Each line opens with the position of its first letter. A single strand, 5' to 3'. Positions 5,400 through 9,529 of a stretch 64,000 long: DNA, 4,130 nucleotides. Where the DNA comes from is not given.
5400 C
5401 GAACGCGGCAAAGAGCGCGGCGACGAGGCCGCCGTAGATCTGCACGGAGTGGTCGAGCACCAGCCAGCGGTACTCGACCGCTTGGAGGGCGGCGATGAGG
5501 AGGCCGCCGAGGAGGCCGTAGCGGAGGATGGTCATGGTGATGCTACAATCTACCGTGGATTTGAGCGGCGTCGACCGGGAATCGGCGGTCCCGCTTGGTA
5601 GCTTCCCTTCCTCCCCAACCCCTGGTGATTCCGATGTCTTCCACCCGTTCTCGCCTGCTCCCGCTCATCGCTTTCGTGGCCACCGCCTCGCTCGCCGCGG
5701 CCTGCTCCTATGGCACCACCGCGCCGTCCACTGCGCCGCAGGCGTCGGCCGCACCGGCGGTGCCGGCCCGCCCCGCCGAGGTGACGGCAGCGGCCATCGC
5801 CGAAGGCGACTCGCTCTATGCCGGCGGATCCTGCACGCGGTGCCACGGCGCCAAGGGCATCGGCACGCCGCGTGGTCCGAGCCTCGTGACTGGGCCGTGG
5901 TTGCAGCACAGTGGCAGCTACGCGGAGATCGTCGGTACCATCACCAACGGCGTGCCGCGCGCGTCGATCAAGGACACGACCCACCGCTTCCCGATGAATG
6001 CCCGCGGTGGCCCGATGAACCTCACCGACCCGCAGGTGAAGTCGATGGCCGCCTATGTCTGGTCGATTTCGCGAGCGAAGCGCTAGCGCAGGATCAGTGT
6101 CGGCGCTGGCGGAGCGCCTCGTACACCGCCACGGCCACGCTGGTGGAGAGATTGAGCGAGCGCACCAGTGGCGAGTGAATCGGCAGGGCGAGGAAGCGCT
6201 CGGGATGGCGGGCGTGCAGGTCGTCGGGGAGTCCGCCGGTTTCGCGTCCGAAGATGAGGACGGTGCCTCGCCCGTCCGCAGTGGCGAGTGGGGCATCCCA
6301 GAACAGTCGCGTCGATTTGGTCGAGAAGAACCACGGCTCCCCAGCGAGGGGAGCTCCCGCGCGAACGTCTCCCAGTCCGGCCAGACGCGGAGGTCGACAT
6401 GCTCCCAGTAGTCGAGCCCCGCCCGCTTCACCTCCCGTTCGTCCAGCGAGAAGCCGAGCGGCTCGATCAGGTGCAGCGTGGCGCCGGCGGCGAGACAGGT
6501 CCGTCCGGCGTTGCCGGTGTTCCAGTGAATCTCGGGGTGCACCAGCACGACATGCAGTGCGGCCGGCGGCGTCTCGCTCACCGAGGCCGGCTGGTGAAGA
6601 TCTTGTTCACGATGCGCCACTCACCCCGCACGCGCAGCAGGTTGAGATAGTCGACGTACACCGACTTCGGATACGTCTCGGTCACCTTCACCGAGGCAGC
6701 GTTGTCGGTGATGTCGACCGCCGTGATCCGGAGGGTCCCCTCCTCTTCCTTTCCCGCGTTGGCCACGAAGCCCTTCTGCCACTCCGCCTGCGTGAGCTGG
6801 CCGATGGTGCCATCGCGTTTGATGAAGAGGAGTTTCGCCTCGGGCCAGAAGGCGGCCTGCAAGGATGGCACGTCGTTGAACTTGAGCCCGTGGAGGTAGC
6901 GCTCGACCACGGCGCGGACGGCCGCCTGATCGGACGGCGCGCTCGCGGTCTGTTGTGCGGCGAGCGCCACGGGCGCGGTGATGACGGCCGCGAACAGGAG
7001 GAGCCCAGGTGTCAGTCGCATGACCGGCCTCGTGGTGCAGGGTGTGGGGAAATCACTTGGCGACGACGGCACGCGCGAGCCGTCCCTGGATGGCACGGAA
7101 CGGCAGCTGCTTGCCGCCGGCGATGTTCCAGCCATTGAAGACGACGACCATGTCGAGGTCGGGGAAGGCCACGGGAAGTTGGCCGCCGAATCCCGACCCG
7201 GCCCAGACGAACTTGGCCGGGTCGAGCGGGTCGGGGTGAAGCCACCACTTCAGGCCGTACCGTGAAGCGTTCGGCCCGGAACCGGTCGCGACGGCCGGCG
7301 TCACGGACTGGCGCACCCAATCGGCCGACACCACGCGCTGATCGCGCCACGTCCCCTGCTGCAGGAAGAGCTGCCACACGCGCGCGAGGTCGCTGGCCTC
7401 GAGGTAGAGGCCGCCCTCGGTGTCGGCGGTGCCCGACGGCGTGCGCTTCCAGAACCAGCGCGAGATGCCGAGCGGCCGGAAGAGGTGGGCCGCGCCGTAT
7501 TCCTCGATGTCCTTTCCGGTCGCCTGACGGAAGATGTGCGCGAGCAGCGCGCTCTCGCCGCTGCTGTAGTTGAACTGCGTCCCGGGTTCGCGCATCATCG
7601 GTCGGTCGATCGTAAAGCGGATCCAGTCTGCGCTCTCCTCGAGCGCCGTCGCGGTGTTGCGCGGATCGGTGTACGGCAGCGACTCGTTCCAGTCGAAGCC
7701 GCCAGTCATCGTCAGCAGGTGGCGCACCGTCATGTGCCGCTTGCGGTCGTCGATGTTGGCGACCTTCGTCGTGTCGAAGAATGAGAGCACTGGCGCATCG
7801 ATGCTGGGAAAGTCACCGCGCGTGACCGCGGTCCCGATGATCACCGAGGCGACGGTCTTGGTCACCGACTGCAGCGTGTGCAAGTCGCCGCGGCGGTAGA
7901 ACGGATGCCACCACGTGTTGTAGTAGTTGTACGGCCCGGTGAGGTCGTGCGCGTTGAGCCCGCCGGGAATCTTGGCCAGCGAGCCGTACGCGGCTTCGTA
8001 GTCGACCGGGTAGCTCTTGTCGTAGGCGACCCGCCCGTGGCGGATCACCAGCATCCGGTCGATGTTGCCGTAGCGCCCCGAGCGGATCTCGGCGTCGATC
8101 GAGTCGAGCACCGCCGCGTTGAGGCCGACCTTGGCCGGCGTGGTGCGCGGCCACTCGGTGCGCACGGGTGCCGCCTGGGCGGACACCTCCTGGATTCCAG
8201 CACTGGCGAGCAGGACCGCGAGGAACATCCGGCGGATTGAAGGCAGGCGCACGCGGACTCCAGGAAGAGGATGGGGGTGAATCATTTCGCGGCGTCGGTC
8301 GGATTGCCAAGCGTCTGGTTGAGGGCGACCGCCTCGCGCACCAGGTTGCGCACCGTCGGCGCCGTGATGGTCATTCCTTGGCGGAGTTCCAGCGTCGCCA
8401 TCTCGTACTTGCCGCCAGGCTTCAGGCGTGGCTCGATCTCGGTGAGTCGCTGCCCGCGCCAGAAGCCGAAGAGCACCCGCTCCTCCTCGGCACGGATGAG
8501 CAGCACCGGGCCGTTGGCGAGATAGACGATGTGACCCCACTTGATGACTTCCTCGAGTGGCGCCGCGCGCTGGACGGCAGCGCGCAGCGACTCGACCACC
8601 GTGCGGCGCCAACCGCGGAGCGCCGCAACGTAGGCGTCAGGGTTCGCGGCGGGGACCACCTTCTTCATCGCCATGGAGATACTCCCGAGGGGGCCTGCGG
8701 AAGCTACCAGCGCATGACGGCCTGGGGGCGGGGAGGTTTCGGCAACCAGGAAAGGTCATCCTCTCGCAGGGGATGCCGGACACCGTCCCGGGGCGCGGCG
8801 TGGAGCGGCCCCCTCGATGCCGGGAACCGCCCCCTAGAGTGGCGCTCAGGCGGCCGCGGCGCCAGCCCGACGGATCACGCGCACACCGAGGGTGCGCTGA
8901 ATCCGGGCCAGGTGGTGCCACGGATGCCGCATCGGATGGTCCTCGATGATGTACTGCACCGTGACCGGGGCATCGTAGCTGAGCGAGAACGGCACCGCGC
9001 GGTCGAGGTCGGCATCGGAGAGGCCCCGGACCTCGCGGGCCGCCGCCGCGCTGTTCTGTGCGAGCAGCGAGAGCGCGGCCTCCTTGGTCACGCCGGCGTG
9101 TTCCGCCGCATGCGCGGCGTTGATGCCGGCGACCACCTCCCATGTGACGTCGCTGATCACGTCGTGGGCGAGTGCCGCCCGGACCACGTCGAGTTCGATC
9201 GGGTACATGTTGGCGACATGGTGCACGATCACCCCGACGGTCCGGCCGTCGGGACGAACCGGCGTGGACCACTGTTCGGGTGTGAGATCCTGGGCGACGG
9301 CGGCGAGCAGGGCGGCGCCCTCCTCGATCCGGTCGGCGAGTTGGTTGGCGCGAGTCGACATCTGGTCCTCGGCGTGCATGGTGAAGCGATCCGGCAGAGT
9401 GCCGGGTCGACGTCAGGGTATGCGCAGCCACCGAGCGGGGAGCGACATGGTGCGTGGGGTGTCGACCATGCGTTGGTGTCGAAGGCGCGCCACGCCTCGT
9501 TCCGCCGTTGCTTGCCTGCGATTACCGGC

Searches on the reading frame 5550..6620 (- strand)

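Call 9: search_protein_families(library=pfam, proteins=[window:5550-6620:-], max_evalue=0.001)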
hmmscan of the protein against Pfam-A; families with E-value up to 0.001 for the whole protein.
window:5550-6620:- (356 aa): 1 family
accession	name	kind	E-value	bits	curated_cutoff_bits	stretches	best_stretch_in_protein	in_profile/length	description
PF00588.24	SpoU_methylase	-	5.2e-13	49.8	29.7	1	22-92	2-73/142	SpoU rRNA Methylase family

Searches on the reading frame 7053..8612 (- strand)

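Call 9: search_protein_families(library=pfam, proteins=[window:7053-8612:-], max_evalue=0.001)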
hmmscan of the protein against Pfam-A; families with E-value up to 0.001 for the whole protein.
window:7053-8612:- (519 aa): 1 family
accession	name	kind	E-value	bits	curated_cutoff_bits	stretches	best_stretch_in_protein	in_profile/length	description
PF00144.29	Beta-lactamase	-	1.4e-28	100.5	27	1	188-492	20-306/329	Beta-lactamase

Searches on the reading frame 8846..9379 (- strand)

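Call 9: search_protein_families(library=pfam, proteins=[window:8846-9379:-], max_evalue=0.001)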
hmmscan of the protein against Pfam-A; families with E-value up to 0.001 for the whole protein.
window:8846-9379:- (177 aa): 3 families
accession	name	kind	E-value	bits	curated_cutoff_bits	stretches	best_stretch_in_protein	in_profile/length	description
PF12867.12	DinB_2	-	2.5e-09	38.1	24.8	1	18-158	2-126/128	DinB superfamily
PF11716.13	MDMPI_N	-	0.00013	23.1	24.2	1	20-128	3-111/140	Mycothiol maleylpyruvate isomerase N-terminal domain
PF04978.18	MST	-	0.00027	21.9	27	1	19-145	7-126/149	Mycothiol-S-transferase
